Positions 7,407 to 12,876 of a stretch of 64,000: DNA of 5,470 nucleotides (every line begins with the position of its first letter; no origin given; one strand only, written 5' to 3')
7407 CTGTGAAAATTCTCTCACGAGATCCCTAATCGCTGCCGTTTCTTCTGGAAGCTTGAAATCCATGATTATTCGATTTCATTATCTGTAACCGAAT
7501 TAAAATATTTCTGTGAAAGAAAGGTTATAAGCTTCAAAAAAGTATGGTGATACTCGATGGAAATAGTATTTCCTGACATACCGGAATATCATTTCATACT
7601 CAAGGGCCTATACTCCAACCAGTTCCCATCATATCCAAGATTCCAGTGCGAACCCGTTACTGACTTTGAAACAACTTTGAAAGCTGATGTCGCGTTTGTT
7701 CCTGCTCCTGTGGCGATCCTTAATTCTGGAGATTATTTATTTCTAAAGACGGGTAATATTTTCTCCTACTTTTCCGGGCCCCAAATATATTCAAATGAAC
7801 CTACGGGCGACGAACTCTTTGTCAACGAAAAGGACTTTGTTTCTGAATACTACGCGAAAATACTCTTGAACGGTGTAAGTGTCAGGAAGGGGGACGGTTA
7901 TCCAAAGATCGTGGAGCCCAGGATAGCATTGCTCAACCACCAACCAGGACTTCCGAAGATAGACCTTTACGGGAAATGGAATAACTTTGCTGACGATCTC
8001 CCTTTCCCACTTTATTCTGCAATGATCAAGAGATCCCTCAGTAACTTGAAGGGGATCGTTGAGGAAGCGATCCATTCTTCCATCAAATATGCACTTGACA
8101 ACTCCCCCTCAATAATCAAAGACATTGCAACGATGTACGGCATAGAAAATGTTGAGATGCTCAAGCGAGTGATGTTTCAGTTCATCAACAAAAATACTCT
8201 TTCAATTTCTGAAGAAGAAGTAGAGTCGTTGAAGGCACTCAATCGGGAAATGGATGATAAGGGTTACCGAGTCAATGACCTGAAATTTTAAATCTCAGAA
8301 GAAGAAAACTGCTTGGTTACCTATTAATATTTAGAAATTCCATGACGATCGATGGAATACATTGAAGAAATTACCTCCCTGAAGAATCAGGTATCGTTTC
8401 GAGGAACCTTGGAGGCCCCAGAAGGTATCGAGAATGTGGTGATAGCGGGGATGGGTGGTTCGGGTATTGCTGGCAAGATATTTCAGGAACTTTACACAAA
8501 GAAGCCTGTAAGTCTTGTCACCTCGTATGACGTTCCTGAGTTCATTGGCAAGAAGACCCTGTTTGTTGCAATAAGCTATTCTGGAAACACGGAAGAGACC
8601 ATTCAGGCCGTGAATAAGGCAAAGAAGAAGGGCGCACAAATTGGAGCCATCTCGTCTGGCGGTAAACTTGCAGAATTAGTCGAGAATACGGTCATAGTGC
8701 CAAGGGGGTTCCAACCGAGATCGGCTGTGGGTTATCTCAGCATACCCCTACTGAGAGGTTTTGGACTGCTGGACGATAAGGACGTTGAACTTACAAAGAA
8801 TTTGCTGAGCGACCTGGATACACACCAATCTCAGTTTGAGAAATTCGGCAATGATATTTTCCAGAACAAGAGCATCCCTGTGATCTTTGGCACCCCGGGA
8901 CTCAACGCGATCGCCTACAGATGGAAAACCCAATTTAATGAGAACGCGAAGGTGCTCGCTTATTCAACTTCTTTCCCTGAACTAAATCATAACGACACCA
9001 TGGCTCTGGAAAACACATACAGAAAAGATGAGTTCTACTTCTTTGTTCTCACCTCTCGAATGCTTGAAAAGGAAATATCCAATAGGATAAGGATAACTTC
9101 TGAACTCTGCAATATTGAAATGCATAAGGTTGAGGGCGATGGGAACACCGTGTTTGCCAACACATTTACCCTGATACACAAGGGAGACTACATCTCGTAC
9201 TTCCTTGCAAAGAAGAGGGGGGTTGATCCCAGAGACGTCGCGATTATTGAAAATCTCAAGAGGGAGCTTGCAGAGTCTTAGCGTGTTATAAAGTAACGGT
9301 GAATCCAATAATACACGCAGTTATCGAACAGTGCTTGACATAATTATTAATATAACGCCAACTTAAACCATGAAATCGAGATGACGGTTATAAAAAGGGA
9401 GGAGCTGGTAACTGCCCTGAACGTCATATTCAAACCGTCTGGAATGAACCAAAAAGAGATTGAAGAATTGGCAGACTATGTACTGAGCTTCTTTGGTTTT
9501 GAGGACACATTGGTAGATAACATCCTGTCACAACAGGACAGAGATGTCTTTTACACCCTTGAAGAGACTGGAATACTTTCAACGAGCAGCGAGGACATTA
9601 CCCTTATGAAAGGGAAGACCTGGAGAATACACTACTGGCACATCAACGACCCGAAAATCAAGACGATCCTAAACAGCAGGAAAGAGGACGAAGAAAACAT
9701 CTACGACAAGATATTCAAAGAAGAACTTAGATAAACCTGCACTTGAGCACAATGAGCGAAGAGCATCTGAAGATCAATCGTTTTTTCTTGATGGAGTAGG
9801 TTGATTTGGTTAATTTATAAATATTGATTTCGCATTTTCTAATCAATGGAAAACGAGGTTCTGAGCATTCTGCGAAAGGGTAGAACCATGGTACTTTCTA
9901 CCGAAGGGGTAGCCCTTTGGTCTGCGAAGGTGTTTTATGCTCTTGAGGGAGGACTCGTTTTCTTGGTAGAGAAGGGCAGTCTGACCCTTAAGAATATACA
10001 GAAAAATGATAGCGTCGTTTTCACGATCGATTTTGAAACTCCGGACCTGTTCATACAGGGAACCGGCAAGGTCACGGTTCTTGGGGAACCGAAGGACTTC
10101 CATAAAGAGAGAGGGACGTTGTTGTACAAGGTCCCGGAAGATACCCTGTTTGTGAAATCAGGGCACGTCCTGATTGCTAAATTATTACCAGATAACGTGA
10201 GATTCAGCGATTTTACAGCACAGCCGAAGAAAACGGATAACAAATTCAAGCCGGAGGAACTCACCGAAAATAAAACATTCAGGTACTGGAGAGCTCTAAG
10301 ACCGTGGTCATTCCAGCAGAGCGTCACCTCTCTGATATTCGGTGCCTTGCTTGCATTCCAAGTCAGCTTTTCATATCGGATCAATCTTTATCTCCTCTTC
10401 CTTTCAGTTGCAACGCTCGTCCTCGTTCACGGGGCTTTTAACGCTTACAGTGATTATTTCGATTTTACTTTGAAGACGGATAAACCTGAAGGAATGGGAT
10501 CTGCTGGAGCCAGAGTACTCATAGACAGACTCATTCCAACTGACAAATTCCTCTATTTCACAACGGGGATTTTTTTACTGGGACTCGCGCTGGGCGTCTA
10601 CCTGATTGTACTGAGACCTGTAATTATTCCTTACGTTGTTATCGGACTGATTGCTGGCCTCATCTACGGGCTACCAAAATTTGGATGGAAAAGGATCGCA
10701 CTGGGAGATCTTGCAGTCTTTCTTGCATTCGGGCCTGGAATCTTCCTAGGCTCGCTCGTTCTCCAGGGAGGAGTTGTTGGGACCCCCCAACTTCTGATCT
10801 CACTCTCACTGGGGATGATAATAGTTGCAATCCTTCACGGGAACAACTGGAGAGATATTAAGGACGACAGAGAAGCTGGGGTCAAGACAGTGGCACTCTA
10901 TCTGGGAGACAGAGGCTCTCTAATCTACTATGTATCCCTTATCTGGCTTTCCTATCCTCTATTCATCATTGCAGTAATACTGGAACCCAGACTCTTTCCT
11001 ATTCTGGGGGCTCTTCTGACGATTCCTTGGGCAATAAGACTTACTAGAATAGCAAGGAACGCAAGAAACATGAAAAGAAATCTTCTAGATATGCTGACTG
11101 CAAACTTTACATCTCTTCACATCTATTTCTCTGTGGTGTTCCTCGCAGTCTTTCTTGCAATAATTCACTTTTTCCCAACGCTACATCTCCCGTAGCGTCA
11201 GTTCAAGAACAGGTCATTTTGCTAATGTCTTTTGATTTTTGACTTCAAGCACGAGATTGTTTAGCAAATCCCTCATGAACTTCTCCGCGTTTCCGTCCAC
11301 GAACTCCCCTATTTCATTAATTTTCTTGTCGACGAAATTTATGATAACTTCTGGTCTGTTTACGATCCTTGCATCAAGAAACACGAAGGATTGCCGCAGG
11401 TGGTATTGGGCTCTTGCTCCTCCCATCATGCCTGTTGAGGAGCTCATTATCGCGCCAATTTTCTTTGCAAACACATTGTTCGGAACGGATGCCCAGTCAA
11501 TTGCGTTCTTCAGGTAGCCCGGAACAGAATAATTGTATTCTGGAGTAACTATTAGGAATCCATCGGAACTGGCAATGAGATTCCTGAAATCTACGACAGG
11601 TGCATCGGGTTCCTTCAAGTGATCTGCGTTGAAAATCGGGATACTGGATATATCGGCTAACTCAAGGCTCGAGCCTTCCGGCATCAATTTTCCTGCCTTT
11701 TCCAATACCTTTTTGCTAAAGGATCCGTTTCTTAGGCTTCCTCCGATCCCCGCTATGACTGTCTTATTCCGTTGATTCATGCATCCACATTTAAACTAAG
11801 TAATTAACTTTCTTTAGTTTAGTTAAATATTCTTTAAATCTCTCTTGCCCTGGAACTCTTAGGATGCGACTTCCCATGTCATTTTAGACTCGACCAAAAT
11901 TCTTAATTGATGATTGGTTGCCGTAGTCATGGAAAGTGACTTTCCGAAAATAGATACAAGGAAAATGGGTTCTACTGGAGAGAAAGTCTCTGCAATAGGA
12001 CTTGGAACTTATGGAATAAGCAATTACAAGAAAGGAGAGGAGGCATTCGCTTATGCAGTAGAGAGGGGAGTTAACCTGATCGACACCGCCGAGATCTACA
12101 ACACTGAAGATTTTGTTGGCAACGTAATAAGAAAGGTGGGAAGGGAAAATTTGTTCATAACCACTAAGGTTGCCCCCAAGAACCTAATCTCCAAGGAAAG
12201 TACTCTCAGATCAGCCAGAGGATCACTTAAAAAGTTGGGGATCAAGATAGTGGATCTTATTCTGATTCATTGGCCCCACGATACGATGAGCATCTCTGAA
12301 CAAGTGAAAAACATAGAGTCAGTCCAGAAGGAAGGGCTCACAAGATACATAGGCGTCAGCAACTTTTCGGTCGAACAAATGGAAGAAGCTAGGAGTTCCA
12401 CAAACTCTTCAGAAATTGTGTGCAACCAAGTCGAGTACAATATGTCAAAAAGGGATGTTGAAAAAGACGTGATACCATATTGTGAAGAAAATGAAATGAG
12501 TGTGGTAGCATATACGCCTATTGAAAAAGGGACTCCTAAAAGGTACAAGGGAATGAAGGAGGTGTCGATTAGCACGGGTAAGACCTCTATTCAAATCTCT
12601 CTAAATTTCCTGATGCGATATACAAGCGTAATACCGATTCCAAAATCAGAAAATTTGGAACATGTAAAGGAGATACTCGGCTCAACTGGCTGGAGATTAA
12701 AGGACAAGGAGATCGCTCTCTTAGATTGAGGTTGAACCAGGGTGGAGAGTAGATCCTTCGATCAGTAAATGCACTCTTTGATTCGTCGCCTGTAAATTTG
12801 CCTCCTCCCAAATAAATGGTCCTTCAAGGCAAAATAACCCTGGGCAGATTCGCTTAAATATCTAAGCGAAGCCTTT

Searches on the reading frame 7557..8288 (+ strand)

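Call 82: search_protein_families(library=pfam, proteins=[window:7557-8288:+], max_evalue=0.00001)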
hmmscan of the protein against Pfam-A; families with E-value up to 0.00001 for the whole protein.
window:7557-8288:+ (244 aa): 1 family
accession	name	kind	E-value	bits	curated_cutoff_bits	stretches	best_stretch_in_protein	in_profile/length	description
PF02621.19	VitK2_biosynth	-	4.2e-08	33.4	26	1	134-229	157-247/252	Menaquinone biosynthesis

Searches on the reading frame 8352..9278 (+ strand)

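Call 82: search_protein_families(library=pfam, proteins=[window:8352-9278:+], max_evalue=0.00001)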
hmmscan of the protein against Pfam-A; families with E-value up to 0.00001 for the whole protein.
window:8352-9278:+ (309 aa): 2 families
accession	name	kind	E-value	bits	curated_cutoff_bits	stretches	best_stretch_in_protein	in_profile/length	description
PF10432.14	bact-PGI_C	-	4.5e-39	134.2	24.5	1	173-306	14-151/151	Bacterial phospho-glucose isomerase C-terminal SIS domain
PF01380.27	SIS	-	1.1e-07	32.1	25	1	28-101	7-87/131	SIS domain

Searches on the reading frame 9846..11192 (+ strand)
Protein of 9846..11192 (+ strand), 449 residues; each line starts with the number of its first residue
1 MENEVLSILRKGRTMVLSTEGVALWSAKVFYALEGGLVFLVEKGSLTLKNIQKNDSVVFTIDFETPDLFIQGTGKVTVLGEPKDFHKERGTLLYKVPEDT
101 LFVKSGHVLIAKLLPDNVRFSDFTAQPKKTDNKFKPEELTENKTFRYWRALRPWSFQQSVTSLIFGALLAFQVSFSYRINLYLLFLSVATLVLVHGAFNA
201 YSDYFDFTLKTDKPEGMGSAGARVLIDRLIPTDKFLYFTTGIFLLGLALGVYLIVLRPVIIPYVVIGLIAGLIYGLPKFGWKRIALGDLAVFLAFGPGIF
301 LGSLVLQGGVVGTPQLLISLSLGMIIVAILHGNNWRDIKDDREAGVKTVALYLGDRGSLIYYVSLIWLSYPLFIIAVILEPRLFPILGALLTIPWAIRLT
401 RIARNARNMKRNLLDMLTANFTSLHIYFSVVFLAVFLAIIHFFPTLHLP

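Call 82: search_protein_families(library=pfam, proteins=[window:9846-11192:+], max_evalue=0.00001)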
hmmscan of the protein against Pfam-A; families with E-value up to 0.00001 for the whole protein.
window:9846-11192:+ (449 aa): 1 family
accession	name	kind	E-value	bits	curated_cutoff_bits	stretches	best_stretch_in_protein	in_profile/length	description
PF01040.23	UbiA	-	1e-25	90.9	34.2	1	163-414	5-244/250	UbiA prenyltransferase family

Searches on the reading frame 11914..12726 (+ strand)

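Call 82: search_protein_families(library=pfam, proteins=[window:11914-12726:+], max_evalue=0.00001)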
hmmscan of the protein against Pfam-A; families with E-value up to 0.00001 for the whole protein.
window:11914-12726:+ (271 aa): 1 family
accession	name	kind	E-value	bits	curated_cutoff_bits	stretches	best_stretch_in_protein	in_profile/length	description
PF00248.27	Aldo_ket_red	-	1.1e-53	182.6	24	1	28-271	2-287/291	Aldo/keto reductase family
